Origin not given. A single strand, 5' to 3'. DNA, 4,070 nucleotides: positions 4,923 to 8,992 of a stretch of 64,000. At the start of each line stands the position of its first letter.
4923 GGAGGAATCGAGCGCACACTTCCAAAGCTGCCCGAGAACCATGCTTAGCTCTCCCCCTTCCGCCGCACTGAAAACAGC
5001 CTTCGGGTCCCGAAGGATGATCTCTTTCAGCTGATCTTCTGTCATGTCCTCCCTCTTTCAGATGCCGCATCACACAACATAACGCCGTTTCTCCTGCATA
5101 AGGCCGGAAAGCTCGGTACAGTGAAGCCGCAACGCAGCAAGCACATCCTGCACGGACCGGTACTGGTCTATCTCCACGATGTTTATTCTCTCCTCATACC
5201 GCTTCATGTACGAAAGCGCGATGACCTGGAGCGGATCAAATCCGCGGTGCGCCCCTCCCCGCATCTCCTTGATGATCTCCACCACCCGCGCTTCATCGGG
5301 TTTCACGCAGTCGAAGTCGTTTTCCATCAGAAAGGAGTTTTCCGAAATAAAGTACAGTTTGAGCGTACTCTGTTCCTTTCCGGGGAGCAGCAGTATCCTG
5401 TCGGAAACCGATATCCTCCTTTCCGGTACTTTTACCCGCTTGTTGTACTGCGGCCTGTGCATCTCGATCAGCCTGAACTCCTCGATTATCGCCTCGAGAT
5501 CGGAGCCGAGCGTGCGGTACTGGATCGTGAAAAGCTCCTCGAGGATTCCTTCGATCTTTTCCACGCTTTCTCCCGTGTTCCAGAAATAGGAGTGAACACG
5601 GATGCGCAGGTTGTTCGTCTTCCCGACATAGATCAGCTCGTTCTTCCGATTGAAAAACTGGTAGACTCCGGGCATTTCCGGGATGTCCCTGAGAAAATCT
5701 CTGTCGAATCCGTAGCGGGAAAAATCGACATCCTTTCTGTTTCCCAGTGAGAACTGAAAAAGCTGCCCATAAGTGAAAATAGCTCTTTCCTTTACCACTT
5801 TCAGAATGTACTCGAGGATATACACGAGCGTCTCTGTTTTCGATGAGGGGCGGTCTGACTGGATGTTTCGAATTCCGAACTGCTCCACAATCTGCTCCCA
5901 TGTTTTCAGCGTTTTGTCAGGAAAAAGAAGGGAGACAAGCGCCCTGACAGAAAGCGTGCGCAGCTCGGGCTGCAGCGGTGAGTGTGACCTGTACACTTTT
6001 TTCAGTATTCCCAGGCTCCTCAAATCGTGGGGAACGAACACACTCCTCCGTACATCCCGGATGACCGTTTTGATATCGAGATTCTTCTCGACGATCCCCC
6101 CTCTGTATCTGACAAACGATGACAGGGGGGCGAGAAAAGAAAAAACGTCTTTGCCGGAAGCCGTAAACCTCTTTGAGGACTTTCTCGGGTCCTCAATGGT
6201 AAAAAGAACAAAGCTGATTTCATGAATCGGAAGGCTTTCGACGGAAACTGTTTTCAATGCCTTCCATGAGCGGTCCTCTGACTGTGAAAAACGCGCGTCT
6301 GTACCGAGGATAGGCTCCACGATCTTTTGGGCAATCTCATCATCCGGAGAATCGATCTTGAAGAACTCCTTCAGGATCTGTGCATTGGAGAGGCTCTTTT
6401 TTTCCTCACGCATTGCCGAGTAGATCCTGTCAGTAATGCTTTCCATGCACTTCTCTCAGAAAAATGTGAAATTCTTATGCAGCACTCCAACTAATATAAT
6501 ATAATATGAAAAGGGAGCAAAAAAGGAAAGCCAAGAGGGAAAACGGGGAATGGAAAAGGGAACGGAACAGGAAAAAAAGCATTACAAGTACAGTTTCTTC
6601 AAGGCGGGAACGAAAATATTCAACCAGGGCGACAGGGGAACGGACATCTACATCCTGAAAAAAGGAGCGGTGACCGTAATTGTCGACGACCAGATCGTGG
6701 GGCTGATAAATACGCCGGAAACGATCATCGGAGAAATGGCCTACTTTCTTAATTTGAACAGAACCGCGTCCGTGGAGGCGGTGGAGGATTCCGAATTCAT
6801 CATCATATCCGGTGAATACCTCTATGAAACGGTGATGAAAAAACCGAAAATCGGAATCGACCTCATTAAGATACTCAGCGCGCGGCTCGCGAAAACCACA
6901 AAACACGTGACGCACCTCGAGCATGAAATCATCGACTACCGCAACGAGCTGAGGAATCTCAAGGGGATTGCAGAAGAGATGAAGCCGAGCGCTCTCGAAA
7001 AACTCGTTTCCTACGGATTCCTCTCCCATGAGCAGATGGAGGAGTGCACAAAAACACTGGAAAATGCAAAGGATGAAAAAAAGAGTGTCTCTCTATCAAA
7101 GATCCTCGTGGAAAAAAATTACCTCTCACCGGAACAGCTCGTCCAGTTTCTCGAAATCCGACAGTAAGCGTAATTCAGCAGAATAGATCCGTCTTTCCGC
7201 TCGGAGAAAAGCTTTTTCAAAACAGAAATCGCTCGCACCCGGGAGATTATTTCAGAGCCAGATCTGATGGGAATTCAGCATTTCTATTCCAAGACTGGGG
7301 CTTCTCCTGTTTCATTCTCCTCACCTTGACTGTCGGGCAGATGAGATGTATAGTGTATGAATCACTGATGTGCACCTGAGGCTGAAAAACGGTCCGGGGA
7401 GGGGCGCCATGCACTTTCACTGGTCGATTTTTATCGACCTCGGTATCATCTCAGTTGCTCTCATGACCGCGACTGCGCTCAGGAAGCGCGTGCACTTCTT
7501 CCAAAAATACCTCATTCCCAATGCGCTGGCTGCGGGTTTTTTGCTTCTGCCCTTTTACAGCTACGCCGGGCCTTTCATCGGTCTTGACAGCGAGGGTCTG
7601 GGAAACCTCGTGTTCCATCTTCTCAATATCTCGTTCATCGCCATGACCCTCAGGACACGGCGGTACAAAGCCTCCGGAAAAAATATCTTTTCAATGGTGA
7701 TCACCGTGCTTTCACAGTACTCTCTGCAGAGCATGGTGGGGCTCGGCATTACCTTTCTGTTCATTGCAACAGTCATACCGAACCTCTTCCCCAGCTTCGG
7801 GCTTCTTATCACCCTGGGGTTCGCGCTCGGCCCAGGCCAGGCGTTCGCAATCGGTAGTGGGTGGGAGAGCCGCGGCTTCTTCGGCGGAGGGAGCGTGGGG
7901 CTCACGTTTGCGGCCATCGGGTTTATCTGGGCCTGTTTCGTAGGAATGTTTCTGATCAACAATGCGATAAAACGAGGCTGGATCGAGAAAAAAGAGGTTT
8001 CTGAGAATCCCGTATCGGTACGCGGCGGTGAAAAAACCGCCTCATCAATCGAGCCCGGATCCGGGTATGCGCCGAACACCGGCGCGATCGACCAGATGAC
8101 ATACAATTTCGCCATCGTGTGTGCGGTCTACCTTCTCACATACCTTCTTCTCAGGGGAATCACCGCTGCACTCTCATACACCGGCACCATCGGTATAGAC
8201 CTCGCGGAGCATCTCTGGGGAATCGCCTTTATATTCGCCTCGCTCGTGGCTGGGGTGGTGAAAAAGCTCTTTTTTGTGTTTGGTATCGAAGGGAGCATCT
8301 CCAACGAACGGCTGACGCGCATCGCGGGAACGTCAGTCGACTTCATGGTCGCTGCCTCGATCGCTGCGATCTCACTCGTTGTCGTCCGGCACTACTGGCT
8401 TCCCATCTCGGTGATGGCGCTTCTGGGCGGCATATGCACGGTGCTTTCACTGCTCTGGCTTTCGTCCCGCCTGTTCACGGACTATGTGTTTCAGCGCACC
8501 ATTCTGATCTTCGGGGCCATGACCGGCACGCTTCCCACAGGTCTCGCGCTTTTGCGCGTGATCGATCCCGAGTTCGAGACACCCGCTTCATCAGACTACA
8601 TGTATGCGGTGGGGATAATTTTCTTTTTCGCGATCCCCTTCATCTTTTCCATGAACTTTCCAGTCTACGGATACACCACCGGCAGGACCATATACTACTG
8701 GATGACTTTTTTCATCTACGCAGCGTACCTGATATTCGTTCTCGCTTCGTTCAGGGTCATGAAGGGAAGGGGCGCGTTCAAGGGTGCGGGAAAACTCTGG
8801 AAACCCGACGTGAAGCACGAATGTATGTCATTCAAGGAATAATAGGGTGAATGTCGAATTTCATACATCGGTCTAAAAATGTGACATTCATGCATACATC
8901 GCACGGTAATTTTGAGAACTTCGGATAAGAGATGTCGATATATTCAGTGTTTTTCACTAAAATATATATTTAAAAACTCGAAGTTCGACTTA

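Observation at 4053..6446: Gene pair: GIY-YIG (UvrC-type) nuclease-domain protein with unknown 250-aa N-terminal domain plus 330-aa protein of no recognisable family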

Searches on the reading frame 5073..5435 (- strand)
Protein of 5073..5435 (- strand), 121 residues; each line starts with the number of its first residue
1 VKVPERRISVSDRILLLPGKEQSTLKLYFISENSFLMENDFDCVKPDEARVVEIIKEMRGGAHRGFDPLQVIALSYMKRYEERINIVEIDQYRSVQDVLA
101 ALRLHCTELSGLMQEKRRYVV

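Call 70: search_protein_families(library=pfam, proteins=[window:5073-5435:-], max_evalue=5)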
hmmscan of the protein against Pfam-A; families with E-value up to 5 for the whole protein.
seq(121 aa): 0 families
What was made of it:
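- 5073..5414 (-): aa ~345-458: C-terminal alpha/beta domain (three strands, two helices, strand, helix) of unknown function with a conserved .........-YLKRYEE motif. No Pfam hit (call 70).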

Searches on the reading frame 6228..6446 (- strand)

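Call 70: search_protein_families(library=pfam, proteins=[window:6228-6446:-], max_evalue=5)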
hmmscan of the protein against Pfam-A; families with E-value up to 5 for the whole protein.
seq(73 aa): 1 family
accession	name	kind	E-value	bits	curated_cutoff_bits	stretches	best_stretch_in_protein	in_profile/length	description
PF12165.13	Alfin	-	0.042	14.1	21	1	6-70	25-89/127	Alfin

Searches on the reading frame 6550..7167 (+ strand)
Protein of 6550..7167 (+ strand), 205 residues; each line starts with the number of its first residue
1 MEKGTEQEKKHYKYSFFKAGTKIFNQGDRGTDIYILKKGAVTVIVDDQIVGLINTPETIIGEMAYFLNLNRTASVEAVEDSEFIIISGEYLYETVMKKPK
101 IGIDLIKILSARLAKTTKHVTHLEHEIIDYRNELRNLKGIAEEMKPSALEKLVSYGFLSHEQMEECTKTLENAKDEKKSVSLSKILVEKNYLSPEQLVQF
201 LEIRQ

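Call 3: search_protein_families(library=pfam, proteins=[window:6550-7167:+], max_evalue=0.1)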
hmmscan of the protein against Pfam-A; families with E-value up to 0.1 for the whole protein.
window:6550-7167:+ (205 aa): 2 families
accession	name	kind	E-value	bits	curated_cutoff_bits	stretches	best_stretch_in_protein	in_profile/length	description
PF00027.35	cNMP_binding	-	5.9e-15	55.5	27.5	1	16-96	3-87/89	Cyclic nucleotide-binding domain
PF10925.13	DUF2680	-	0.028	15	25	1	132-177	7-52/57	Protein of unknown function (DUF2680)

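Call 4: search_protein_families(library=ncbifam, proteins=[window:6550-7167:+], max_evalue=0.1)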
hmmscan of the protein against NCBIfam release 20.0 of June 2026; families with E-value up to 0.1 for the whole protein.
window:6550-7167:+ (205 aa): 5 families
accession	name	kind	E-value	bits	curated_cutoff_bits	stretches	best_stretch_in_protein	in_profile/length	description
NF008732.0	PRK11753.1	equivalog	1.9e-11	43.8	266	1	13-124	24-140/214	cAMP-activated global transcriptional regulator CRP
NF058543.1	ActPatMycb56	equivalog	9.5e-07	28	460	1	18-117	25-126/317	acetyltransferase Pat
NF053729.1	c-di-GMP_motif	domain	4.4e-05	23.2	38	1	151-202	5-51/53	cyclic di-GMP-binding domain-containing protein, MshE-related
TIGR03896.1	cyc_nuc_ocin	subfamily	0.00036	20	161.05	1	19-127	15-131/317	bacteriocin-type transport-associated protein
TIGR03697.1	NtcA_cyano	equivalog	0.0074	16.1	244.95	1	20-128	1-115/193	global nitrogen regulator NtcA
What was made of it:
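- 6550..7167 (+): Divergently transcribed cNMP-binding protein gene. It is a frequent but not universal neighbour, and no functional link has been shown. Calls 3 and 4.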

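Call 5: search_protein_families(library=padloc, proteins=[window:6550-7167:+], max_evalue=0.1)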
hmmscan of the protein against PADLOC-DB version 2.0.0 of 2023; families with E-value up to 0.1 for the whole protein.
window:6550-7167:+ (205 aa): 5 families
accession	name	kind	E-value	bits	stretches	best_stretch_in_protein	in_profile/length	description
PDLC02371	PycTIR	-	3.4e-13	47.6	1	13-122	38-147/288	-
PDLC00731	Effector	-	9e-13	45.8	1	16-124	44-152/306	TIR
PDLC00732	Effector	-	6.7e-10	36.4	1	17-125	41-149/301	TIR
PDLC00730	Effector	-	2.8e-09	34.6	1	13-80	57-124/299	TIR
PDLC00734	PycC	-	1.7e-06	25.4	1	15-135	36-161/374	Pycsar cyclase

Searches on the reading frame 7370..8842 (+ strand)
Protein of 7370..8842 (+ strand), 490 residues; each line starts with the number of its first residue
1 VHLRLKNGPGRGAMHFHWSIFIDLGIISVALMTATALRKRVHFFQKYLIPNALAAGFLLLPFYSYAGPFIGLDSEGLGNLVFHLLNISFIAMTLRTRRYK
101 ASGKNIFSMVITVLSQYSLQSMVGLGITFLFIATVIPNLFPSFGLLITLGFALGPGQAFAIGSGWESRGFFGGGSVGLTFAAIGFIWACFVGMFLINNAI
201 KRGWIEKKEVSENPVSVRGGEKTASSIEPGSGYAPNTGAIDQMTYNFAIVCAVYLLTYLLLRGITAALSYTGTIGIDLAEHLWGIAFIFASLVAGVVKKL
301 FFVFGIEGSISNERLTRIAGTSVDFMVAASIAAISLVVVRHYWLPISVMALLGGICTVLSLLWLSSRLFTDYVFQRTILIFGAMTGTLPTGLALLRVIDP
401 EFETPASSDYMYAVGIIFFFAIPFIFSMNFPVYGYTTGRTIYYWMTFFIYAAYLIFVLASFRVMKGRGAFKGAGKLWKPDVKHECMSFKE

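Call 3: search_protein_families(library=pfam, proteins=[window:7370-8842:+], max_evalue=0.1)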
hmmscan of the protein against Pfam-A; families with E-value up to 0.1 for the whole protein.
window:7370-8842:+ (490 aa): 1 family
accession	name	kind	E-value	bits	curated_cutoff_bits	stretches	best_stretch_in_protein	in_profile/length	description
PF21247.3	Fic-like_C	-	0.054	13.8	27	0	30-58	19-46/64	Filamentation induced by cAMP protein Fic-like, C-terminal domain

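Call 4: search_protein_families(library=ncbifam, proteins=[window:7370-8842:+], max_evalue=0.1)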
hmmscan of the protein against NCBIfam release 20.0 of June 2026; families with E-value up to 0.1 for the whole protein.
window:7370-8842:+ (490 aa): 0 families
